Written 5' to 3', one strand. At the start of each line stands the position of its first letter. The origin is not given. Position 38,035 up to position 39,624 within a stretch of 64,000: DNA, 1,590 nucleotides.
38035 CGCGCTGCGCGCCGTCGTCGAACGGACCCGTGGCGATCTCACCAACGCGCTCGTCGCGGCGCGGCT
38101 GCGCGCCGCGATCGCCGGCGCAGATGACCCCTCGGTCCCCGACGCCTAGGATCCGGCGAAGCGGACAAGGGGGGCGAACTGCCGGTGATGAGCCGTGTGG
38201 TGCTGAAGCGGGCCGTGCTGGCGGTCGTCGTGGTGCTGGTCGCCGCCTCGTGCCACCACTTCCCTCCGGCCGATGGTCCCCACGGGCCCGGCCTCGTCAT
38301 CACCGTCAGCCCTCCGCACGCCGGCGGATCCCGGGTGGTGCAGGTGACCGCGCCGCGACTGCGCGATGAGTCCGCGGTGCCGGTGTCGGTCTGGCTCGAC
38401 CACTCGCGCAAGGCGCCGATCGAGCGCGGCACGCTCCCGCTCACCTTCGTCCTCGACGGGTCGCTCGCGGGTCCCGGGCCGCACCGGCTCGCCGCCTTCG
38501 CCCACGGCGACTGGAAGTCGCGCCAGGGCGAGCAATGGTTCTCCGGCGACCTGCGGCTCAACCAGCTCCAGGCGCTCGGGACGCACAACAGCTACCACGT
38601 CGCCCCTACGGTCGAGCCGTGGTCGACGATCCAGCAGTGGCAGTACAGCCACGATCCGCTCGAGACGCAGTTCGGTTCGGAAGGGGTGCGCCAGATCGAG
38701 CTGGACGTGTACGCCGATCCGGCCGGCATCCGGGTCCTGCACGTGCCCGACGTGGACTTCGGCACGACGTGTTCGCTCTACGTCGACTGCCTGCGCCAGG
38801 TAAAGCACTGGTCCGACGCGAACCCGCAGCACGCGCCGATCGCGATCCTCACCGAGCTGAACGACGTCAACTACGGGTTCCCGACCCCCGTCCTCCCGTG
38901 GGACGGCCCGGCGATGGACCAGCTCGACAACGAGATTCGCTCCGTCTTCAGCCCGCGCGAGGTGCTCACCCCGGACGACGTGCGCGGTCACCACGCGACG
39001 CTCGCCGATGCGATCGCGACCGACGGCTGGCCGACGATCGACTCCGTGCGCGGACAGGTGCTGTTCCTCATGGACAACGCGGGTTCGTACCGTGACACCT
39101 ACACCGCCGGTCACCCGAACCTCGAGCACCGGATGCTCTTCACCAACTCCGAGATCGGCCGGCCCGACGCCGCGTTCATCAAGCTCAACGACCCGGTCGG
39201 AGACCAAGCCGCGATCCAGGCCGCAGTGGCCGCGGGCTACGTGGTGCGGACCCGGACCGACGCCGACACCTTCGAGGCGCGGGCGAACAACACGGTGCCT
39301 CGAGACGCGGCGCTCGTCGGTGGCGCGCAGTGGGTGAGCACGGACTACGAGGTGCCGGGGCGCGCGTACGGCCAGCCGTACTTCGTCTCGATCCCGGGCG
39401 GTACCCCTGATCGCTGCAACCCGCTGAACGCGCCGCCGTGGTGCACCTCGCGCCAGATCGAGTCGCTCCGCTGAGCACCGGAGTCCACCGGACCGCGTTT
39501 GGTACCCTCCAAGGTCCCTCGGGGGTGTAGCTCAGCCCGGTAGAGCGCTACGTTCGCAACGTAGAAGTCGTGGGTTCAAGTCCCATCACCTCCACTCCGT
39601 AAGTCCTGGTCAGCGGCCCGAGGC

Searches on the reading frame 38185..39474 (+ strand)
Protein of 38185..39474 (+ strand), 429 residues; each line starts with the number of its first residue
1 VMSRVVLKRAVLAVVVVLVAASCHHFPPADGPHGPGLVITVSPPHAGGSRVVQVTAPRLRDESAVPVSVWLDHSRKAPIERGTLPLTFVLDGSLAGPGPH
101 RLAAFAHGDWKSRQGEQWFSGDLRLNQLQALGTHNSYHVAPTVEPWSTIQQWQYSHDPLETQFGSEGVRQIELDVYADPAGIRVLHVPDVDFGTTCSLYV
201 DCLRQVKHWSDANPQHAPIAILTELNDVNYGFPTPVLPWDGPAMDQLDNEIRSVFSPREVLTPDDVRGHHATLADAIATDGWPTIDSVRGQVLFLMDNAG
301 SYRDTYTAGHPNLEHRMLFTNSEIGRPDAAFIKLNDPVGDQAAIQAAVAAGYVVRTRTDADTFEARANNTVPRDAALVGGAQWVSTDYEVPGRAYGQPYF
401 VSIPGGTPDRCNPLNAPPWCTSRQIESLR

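Call 16: search_protein_families(library=pfam, proteins=[window:38185-39474:+], max_evalue=0.001)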
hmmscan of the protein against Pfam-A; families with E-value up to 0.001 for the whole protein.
window:38185-39474:+ (429 aa): 1 family
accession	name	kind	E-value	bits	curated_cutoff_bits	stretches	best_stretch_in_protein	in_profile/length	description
PF16670.11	PI-PLC-C1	-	1.3e-101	340.4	29.9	2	180-413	94-329/329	Phosphoinositide phospholipase C, Ca2+-dependent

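Call 18: find_encoding_contigs(protein=window:38185-39474:+, flank=10000, max_places=10)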
Protein window:38185-39474:+ (429 aa): no gene with exactly this product is on record in the collection.

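Call 20: find_related_loci(query=window:38185-39474:+, collection=genome_contigs, flank=10000)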
Query window:38185-39474:+ (429 aa) in genome_contigs; peptide patterns used: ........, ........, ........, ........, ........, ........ (x = any residue, [..] = any of these).
81 stretches matched a pattern; 25 encode a relative of the query (tblastn E <= 1e-3); 25 distinct loci.
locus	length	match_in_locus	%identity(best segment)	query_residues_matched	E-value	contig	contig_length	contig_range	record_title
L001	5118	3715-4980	71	6-428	0e+0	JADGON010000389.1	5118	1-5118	MAG: Acidimicrobiia bacterium isolate Chersky_806 k127_13832562, whole genome shotgun sequence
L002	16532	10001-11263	68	5-428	0e+0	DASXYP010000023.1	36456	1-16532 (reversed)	MAG TPA_asm: Acidimicrobiia bacterium isolate SMAG_U4828 k141_2296963, whole genome shotgun sequence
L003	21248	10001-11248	65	7-428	3e-174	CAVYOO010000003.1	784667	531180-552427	MAG: uncultured Acidimicrobiia bacterium isolate MFD05684.bin.2.27 genome assembly, contig: contig_47849, whole genome s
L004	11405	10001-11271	74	5-428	8e-159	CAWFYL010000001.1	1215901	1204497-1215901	MAG: uncultured Acidimicrobiia bacterium isolate MFD05442.bin.1.317 genome assembly, contig: contig_13875, whole genome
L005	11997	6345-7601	59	12-428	6e-154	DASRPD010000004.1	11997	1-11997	MAG TPA_asm: Acidimicrobiia bacterium isolate SMAG_U10286 k141_78140, whole genome shotgun sequence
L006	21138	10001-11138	70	48-428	4e-153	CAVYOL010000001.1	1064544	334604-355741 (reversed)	MAG: uncultured Acidimicrobiia bacterium isolate MFD05841.bin.2.228 genome assembly, contig: contig_17827, whole genome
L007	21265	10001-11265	71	5-428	7e-160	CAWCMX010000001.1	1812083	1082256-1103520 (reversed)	MAG: uncultured Acidimicrobiia bacterium isolate MFD05502.bin.2.24 genome assembly, contig: contig_11018, whole genome s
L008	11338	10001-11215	90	26-429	5e-171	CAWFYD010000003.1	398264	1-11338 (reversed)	MAG: uncultured Acidimicrobiia bacterium isolate MFD05442.bin.2.104 genome assembly, contig: contig_17018, whole genome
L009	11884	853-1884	52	122-428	4e-105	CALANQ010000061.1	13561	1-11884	MAG TPA_asm: uncultured Acidimicrobiales bacterium isolate SRR3901708_bin.4_CONCOCT_v1.1_MAG genome assembly, contig: ER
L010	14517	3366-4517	47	79-427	4e-104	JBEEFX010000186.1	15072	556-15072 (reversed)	MAG: Acidimicrobiaceae bacterium isolate BP_91 scaffold_2142480, whole genome shotgun sequence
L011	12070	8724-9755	51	122-428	2e-102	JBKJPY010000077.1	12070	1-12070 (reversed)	MAG: Acidimicrobiales bacterium isolate ant_bin.480 k117_397801, whole genome shotgun sequence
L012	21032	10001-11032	50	122-428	5e-102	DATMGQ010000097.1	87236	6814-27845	MAG TPA_asm: Acidimicrobiales bacterium isolate SMAG_U13493 k141_38990, whole genome shotgun sequence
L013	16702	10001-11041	50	121-427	2e-101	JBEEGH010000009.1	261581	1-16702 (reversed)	MAG: Acidimicrobiaceae bacterium isolate BP_82 scaffold_3258388, whole genome shotgun sequence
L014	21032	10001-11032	51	122-428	1e-99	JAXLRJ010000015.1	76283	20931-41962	MAG: Acidimicrobiales bacterium isolate STL-ACT6 C2.144.fa-15, whole genome shotgun sequence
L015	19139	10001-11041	47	121-427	4e-97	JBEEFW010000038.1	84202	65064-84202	MAG: Acidimicrobiaceae bacterium isolate BP_92 scaffold_374903, whole genome shotgun sequence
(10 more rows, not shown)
